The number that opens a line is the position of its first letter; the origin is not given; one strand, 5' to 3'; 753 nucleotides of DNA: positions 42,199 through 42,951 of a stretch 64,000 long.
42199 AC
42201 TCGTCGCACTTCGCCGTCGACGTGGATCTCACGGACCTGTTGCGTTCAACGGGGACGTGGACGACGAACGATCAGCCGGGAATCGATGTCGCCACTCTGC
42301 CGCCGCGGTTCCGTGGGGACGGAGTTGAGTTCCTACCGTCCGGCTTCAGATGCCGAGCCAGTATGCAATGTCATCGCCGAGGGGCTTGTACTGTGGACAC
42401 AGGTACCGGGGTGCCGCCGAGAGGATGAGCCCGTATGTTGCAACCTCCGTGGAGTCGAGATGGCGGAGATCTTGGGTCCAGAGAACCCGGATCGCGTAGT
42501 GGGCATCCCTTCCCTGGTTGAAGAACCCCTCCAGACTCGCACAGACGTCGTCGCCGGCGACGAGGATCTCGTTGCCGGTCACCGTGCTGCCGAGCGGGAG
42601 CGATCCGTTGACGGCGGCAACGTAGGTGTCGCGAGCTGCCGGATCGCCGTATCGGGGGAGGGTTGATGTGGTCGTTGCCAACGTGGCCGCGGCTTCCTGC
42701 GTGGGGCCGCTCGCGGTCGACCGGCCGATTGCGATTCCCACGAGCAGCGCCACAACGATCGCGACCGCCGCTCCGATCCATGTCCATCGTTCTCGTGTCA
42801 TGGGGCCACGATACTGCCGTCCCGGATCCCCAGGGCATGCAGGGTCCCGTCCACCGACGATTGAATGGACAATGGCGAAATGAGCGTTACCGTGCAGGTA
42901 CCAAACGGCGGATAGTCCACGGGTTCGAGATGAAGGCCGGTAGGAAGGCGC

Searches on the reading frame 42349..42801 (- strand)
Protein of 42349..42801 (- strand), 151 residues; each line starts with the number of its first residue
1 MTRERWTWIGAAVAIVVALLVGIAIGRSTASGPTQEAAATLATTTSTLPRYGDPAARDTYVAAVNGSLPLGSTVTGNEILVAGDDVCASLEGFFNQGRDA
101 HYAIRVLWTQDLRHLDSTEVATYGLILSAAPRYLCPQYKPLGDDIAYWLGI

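Call 9: search_protein_families(library=pfam, proteins=[window:42349-42801:-])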
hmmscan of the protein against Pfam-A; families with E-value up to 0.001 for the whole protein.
window:42349-42801:- (151 aa): 0 families

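Call 20: find_encoding_contigs(protein=window:42349-42801:-, flank=10000, max_places=10)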
Protein window:42349-42801:- (151 aa): 6 contigs read that carry it; 4 places shown.
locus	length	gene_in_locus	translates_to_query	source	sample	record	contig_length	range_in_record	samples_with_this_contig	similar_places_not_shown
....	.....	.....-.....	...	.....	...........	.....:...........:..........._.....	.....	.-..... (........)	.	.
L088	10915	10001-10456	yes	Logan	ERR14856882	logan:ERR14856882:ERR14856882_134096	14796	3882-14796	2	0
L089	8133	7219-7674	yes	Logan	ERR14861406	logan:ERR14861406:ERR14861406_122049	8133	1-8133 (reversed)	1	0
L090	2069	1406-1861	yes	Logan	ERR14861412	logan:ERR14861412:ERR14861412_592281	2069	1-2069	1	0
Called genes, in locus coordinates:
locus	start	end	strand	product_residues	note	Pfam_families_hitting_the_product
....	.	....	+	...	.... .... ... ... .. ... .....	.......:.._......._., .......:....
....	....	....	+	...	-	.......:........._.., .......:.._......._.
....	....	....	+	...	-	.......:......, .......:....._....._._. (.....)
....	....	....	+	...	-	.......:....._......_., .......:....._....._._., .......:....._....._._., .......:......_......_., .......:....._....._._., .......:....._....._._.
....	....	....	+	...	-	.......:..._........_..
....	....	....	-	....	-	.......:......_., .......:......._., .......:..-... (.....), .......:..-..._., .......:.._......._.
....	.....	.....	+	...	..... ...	-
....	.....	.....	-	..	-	-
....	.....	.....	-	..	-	?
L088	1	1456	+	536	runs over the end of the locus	PF04122:CW_binding_2, PF04294:VanW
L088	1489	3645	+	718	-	PF00082:Peptidase_S8, PF04122:CW_binding_2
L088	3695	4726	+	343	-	PF04007:DUF354, PF13579:Glyco_trans_4_4 (faint)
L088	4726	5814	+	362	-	PF13439:Glyco_transf_4, PF13477:Glyco_trans_4_2, PF13579:Glyco_trans_4_4, PF00534:Glycos_transf_1, PF13692:Glyco_trans_1_4, PF13524:Glyco_trans_1_2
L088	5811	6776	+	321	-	PF03706:LPG_synthase_TM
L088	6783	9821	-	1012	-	PF27503:Rv3811_N, PF01510:Amidase_2, PF01839:FG-GAP (faint), PF13517:FG-GAP_3, PF04122:CW_binding_2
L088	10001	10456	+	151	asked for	-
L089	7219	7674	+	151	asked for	-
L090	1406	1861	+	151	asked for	-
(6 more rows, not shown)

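Call 36: find_homologous_proteins(query=window:42349-42801:-, max_evalue=0.00001)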
Query window:42349-42801:- (151 aa): 17 proteins with E <= 0.00001 among 239 candidates.
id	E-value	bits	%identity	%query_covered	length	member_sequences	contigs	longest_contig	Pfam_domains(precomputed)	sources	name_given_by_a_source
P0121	2.2e-94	331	100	100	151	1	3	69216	-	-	-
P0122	2.7e-64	234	74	95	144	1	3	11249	-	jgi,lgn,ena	jgi:hypothetical protein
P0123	4.5e-64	233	69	100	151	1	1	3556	-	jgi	-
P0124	7.6e-60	219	65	100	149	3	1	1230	-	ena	-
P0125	5.4e-59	216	64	100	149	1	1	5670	-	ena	-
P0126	1.8e-58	215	66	100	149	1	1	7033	-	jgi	jgi:hypothetical protein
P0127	5.8e-58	213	64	100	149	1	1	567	-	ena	-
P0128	5.9e-58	213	65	100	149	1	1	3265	-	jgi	jgi:hypothetical protein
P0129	6.7e-58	213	64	100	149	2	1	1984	-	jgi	jgi:FlaG/FlaF family flagellin (archaellin)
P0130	9.7e-57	209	63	100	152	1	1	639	-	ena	-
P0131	8.1e-54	200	59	100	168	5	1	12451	-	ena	-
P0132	7.2e-53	196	58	100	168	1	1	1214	-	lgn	-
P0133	3.2e-52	194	58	100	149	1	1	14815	-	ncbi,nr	ncbi:MAG: hypothetical protein U9R51_03165 [Actinomycetota bacterium]|nr:hypothetical protein [Actin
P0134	1.3e-50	189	60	95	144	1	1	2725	-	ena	-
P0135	4.0e-46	175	56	100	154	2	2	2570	-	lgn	-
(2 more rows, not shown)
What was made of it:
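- Tried and rejected: Its relatives came from the protein search instead (call 36).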

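Call 37: find_encoding_contigs(protein=P0122, flank=10000, max_places=4)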
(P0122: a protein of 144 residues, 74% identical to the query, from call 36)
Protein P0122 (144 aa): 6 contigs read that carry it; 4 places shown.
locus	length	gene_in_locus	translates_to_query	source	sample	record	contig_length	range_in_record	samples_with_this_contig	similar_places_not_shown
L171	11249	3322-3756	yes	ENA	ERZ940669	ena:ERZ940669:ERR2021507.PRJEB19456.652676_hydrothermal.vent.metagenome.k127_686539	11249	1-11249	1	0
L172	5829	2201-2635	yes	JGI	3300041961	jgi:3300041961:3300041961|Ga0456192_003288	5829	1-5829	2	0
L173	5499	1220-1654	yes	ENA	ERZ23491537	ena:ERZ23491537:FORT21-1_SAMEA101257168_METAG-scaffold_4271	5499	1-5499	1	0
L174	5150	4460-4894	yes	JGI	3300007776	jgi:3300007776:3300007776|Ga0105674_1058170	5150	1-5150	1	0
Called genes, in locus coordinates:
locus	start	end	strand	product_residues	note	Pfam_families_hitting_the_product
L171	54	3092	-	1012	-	PF27503:Rv3811_N, PF01510:Amidase_2, PF01839:FG-GAP (faint), PF13517:FG-GAP_3, PF04122:CW_binding_2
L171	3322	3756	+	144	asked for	-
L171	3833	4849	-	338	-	PF02775:TPP_enzyme_C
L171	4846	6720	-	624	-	PF01558:POR, PF01855:POR_N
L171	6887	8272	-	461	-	PF01425:Amidase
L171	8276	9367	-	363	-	-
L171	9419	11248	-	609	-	?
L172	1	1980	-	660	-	?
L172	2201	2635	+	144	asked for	-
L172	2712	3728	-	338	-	PF02775:TPP_enzyme_C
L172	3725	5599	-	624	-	PF01558:POR, PF01855:POR_N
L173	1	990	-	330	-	?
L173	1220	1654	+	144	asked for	-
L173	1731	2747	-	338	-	PF02775:TPP_enzyme_C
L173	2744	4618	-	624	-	PF01558:POR, PF01855:POR_N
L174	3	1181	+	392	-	?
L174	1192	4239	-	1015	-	PF27503:Rv3811_N, PF01510:Amidase_2, PF01839:FG-GAP (faint), PF13517:FG-GAP_3, PF04122:CW_binding_2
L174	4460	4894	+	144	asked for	-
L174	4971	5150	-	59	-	?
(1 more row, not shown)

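Call 38: find_encoding_contigs(protein=P0133, flank=10000, max_places=3)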
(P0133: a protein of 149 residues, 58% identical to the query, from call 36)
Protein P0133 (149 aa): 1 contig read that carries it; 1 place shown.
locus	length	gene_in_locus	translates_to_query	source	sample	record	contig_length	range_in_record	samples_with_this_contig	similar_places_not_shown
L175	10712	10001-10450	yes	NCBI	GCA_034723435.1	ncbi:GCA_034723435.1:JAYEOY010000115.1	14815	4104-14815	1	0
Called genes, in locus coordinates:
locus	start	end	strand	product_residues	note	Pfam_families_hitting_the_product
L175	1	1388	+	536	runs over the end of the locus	PF04122:CW_binding_2, PF04294:VanW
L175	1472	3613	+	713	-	PF00082:Peptidase_S8, PF04122:CW_binding_2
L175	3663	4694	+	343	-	PF04007:DUF354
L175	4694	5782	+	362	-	PF13439:Glyco_transf_4, PF13477:Glyco_trans_4_2, PF13579:Glyco_trans_4_4, PF00534:Glycos_transf_1, PF13692:Glyco_trans_1_4, PF13524:Glyco_trans_1_2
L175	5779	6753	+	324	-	PF03706:LPG_synthase_TM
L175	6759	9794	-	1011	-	PF27503:Rv3811_N, PF01510:Amidase_2, PF01839:FG-GAP (faint), PF13517:FG-GAP_3, PF04122:CW_binding_2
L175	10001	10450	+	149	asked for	-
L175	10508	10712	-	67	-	?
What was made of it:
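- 42349..42801 (-): Small membrane protein, convergent with korB. It is the first gene of the envelope island. Homologues at 58-74% identity lie directly downstream of an intact korB in L171-L175 (calls 36-38).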
